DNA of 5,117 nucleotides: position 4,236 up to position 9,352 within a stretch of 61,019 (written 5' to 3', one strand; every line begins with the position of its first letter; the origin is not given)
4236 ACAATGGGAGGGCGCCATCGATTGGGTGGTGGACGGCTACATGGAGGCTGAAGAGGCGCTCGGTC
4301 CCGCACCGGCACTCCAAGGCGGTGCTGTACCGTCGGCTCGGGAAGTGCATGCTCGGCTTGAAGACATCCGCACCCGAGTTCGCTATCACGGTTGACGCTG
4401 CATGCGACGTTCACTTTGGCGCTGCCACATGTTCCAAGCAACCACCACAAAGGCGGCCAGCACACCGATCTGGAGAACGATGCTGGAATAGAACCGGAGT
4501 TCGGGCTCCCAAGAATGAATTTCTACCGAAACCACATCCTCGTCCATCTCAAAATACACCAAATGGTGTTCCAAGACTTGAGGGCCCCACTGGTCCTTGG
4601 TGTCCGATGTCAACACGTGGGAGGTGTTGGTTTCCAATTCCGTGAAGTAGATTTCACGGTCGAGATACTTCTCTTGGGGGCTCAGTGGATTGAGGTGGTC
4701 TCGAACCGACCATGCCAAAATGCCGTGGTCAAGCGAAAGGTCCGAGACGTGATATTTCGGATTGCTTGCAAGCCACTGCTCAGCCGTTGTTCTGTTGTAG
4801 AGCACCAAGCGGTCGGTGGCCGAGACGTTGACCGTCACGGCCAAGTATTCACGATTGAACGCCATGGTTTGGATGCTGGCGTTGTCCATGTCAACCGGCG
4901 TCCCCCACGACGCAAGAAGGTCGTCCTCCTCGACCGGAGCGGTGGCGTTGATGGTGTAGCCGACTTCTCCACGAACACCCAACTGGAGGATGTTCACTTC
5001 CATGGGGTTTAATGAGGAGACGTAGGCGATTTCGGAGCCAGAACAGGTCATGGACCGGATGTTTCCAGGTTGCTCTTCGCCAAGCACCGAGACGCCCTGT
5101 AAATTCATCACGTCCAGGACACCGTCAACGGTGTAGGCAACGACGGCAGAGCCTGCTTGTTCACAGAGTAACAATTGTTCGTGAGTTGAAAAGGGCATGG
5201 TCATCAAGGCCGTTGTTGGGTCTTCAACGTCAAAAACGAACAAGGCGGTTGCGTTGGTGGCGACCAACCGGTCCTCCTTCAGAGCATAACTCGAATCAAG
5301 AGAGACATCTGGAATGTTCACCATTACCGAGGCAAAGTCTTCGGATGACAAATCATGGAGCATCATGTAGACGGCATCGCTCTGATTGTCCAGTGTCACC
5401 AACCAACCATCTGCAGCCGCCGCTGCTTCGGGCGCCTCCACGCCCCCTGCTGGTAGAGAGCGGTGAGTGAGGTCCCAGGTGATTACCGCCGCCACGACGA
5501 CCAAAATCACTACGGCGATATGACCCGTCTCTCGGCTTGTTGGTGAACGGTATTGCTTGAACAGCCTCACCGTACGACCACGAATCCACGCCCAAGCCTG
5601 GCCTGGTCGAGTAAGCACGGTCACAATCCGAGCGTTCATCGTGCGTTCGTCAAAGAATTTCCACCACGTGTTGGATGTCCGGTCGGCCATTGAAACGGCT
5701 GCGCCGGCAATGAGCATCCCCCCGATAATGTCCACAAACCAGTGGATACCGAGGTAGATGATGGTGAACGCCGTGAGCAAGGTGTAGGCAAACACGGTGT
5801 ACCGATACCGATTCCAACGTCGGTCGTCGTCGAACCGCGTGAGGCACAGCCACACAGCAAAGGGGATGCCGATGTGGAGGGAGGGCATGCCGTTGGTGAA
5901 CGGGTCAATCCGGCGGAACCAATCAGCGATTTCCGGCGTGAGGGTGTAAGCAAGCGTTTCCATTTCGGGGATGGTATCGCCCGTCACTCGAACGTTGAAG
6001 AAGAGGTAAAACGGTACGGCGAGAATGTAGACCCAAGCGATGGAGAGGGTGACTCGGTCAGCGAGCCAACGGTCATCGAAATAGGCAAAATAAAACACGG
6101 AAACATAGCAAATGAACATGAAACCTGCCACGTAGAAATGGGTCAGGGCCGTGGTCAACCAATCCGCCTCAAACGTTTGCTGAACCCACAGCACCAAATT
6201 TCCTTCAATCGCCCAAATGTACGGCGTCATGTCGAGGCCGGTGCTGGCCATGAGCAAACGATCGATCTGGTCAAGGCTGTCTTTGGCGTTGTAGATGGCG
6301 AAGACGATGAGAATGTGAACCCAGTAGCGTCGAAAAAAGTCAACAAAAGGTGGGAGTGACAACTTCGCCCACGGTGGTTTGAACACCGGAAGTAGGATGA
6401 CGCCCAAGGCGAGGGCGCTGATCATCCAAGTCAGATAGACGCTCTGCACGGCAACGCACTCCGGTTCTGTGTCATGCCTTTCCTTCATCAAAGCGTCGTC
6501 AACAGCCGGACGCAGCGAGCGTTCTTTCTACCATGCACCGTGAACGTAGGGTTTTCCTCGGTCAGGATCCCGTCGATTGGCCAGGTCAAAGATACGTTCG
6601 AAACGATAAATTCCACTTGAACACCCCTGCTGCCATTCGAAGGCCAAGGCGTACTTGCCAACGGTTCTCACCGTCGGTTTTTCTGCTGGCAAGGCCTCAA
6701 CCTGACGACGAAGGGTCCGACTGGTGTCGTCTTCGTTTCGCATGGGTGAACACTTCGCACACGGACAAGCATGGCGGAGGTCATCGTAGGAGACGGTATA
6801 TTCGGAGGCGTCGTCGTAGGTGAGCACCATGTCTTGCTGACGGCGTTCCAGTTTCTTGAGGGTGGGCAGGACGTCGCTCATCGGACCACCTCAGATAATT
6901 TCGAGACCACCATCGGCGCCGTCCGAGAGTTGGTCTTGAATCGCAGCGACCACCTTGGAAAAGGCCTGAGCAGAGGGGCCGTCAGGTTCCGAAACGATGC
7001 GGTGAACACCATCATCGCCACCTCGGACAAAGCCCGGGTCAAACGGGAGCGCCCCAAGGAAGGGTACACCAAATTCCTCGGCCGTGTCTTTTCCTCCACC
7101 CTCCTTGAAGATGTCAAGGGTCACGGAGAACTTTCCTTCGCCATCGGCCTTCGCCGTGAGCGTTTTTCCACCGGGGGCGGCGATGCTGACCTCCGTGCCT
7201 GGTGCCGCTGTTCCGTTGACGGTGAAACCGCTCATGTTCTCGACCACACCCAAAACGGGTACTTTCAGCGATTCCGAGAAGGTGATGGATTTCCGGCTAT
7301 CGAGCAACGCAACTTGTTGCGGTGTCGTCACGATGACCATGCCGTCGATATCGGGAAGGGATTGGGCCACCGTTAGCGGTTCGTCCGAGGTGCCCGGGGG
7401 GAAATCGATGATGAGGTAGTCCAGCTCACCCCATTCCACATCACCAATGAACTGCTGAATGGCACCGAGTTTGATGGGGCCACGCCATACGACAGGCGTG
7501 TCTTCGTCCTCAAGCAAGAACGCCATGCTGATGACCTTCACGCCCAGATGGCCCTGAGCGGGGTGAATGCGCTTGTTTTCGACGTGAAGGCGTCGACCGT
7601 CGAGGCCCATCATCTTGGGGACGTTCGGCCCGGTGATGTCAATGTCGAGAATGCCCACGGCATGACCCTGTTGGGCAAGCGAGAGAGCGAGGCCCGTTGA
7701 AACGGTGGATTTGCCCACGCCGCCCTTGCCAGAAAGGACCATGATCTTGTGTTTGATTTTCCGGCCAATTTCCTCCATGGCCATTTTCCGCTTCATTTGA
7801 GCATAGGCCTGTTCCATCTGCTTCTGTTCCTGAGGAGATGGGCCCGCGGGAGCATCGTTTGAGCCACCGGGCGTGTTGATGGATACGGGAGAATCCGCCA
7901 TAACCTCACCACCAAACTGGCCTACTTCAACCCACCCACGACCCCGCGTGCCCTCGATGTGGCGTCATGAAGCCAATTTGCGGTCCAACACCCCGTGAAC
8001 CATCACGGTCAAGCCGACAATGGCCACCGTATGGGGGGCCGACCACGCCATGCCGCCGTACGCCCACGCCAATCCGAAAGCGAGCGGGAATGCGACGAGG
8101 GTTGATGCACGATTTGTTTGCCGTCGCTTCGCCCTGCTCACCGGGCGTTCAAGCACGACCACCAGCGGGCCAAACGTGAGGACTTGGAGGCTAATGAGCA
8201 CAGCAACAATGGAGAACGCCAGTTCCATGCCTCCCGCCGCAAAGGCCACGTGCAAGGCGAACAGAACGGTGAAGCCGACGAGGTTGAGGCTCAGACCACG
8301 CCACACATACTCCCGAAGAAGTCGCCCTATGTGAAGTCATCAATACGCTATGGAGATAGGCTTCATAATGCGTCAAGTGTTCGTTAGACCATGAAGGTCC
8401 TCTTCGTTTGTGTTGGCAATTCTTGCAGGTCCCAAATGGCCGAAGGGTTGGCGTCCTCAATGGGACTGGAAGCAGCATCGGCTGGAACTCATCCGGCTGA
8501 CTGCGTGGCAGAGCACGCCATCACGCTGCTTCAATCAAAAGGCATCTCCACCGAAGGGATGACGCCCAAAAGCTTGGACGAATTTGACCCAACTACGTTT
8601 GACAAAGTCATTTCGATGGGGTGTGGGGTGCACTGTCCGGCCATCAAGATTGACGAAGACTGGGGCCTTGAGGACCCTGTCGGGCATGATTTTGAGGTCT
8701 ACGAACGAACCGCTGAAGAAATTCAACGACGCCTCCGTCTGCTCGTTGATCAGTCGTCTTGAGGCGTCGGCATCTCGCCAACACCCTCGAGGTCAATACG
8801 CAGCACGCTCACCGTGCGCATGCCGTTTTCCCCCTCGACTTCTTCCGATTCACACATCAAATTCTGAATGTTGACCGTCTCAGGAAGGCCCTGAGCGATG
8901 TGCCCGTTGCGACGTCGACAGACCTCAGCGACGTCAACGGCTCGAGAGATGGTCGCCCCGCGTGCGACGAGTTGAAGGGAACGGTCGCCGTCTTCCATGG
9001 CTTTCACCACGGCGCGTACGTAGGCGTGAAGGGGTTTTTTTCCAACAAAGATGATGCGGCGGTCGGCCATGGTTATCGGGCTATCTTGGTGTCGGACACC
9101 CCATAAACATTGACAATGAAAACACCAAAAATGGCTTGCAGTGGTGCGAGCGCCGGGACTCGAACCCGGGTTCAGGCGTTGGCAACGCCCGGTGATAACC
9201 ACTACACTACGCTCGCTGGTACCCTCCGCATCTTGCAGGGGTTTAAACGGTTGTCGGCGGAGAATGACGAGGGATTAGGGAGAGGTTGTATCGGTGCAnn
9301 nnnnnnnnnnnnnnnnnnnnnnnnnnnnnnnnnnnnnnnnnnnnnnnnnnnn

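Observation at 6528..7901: Cysteine-free Mrp/ApbC followed by a CPCxxC DUF971 protein: possible split Fe-S scaffold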

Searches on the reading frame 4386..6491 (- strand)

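Call 3: search_protein_families(library=pfam, proteins=[window:4386-6491:-], max_evalue=0.01)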
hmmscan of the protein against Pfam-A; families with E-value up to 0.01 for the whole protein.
window:4386-6491:- (701 aa): 2 families
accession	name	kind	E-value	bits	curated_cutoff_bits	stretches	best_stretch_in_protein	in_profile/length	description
PF14378.12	PAP2_3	-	3.7e-10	40.4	27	1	101-266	16-188/190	PAP2 superfamily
PF01569.27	PAP2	-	1.4e-09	38.3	27.2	1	194-266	47-118/130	PAP2 superfamily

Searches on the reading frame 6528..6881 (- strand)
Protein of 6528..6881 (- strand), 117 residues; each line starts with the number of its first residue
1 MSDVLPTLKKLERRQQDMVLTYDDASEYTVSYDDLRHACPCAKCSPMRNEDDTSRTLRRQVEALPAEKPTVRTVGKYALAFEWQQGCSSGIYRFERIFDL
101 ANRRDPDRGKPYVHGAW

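Call 3: search_protein_families(library=pfam, proteins=[window:6528-6881:-], max_evalue=0.01)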
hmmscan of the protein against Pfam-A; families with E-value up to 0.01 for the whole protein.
window:6528-6881:- (117 aa): 1 family
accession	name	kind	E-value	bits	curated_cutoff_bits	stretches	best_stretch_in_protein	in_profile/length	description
PF06155.17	GBBH-like_N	-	9.1e-16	58.8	22.8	1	10-96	2-83/85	Gamma-butyrobetaine hydroxylase-like, N-terminal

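Call 4: search_protein_families(library=ncbifam, proteins=[window:6528-6881:-], max_evalue=0.01)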
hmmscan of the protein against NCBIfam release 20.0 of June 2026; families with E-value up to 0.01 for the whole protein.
window:6528-6881:- (117 aa): 0 families

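Call 23: search_solved_structures(query=window:6528-6881:-, max_evalue=1, show_alignments=3)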
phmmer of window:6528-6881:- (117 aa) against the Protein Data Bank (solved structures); distinct sequences matched with E-value up to 1: 9.
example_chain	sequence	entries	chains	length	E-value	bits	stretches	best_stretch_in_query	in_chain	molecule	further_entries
2l6n_A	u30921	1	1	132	0.0002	24.6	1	9-104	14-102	uncharacterized protein YP_001092504.1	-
3luu_A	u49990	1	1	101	0.0015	21.8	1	20-97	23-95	Uncharacterized protein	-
2l6p_A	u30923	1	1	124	0.022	18.1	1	70-106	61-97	PhaC1, phaC2 and phaD genes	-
4bd3_A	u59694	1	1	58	0.24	14.7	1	6-38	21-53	PHD FINGER PROTEIN 19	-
6wau_A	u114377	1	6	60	0.25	14.7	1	6-38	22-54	PHD finger protein 19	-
2e5q_A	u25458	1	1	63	0.29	14.4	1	6-38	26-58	PHD finger protein 19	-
8s8p_K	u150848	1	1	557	0.8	13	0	14-37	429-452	ATP-dependent DNA helicase II subunit 1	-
5y58_A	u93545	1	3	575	0.83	13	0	14-37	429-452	ATP-dependent DNA helicase II subunit 1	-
8s82_K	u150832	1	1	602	0.94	12.8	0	14-37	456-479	ATP-dependent DNA helicase II subunit 1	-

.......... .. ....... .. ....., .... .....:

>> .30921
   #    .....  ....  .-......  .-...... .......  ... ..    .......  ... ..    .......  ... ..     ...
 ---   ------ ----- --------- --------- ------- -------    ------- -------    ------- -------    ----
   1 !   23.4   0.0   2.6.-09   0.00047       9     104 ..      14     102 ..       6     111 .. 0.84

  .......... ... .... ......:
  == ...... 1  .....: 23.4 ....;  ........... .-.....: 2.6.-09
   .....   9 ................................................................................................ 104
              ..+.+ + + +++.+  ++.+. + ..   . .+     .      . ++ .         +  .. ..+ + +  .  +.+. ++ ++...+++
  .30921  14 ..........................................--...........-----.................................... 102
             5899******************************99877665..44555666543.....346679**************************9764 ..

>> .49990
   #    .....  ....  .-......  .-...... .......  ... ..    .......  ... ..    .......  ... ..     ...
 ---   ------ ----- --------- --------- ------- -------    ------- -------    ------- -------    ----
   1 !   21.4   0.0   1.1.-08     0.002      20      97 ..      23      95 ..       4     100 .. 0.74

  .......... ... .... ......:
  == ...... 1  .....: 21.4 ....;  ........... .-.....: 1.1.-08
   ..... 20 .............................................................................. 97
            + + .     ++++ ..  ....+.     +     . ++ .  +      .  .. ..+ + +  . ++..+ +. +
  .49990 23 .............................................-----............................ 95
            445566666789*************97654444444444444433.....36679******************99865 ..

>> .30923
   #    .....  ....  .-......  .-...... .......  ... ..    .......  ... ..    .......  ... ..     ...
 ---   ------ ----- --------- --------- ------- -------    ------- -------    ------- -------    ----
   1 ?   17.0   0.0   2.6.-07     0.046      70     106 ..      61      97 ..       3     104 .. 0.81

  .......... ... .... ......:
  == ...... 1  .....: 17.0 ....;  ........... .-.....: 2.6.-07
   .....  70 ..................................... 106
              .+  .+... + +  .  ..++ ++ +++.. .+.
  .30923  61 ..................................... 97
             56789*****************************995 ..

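Call 66: find_related_loci(query=window:6528-6881:-, collection=genome_contigs, flank=2500)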
Query window:6528-6881:- (117 aa) in genome_contigs; peptide patterns used: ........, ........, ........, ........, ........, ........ (x = any residue, [..] = any of these).
455 stretches matched a pattern; 56 encode a relative of the query (tblastn E <= 1e-3); 56 distinct loci.
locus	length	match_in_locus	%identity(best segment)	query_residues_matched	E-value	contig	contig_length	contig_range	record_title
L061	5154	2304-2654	99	1-117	2e-78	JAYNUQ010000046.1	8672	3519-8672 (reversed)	MAG: Candidatus Poseidoniales archaeon isolate 139536_S27_maxbin_bins.tsv.039 NODE_6468_length_8672_cov_13.566206, whole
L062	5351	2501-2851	91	1-117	1e-74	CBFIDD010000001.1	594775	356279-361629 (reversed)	MAG: Poseidonia sp. isolate Co_bin_387_strict genome assembly, contig: Co_bin_387_strict_c1, whole genome shotgun sequen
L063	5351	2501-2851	92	1-117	2e-74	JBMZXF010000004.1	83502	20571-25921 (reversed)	MAG: Poseidonia sp. isolate ME_XS_2302_4_bin_75 ME_XS_2302_4_bin_75_3, whole genome shotgun sequence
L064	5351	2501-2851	91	1-117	5e-74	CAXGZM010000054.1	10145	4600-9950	MAG TPA_asm: uncultured euryarchaeote isolate SRR12479814_binner13_Refined_2 genome assembly, contig: ERZ4874012.324, wh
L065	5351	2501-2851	91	1-117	7e-74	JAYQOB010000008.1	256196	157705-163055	MAG: Candidatus Poseidoniales archaeon isolate SD4486_NP_concoct_bins.tsv.099_sub contig_7566_pilon, whole genome shotgu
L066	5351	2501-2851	90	1-117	1e-73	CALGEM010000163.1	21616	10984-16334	MAG TPA_asm: uncultured euryarchaeote isolate ERR599053_bin.127_CONCOCT_v1.1_MAG genome assembly, contig: ERZ840905.2721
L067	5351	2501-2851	90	1-117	9e-74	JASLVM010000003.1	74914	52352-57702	MAG: Poseidonia sp. isolate ETNP17_MAG_14 NODE_3_length_74914_cov_12.587049, whole genome shotgun sequence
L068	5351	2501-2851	90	1-117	2e-73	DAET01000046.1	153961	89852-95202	MAG TPA_asm: Euryarchaeota archaeon UBA486 UBA486_contig_3987, whole genome shotgun sequence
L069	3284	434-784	90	1-117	2e-73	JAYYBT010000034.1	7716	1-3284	MAG: Thermoplasmatota archaeon isolate XS_MAG27 XS_MAG27_0034, whole genome shotgun sequence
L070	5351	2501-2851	90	1-117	2e-73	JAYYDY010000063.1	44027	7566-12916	MAG: Thermoplasmatota archaeon isolate XS_MAG49 XS_MAG49_0063, whole genome shotgun sequence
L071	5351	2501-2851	90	1-117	2e-73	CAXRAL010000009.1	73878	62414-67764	MAG: Candidatus Poseidoniaceae archaeon isolate YZ09aB_8.77 genome assembly, contig: k141_218865, whole genome shotgun s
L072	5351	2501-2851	91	1-117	5e-73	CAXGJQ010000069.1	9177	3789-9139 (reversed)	MAG TPA_asm: uncultured Candidatus Poseidoniales archaeon isolate ERR315856_concoct_3 genome assembly, contig: ERZ677869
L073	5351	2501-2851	91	1-117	7e-73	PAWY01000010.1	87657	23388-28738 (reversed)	MAG: Methanobacteriota archaeon isolate SAT1329 156757, whole genome shotgun sequence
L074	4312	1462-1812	90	1-117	8e-73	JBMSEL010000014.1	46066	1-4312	MAG: Poseidonia sp. isolate CJ_V4_S10_100percent_par_metabat.106 NODE_400_length_46066_cov_11.234553, whole genome shotg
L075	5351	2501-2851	90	1-117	1e-72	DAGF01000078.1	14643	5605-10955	MAG TPA_asm: Euryarchaeota archaeon UBA549 UBA549_contig_27611, whole genome shotgun sequence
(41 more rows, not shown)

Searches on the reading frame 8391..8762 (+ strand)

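Call 3: search_protein_families(library=pfam, proteins=[window:8391-8762:+], max_evalue=0.01)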
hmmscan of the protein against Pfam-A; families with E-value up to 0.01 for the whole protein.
window:8391-8762:+ (123 aa): 1 family
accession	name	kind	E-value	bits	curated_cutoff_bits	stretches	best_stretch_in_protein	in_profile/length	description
PF01451.26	LMWPc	-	5.3e-21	75.8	23.2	1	3-117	1-142/144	Low molecular weight phosphotyrosine protein phosphatase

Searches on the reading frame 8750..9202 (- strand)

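Call 3: search_protein_families(library=pfam, proteins=[window:8750-9202:-], max_evalue=0.01)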
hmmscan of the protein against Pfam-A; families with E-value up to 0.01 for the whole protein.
window:8750-9202:- (150 aa): 1 family
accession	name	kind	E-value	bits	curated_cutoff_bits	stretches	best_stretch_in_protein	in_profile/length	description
PF01918.27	Alba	-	3e-12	46.6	25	1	50-101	2-54/66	Alba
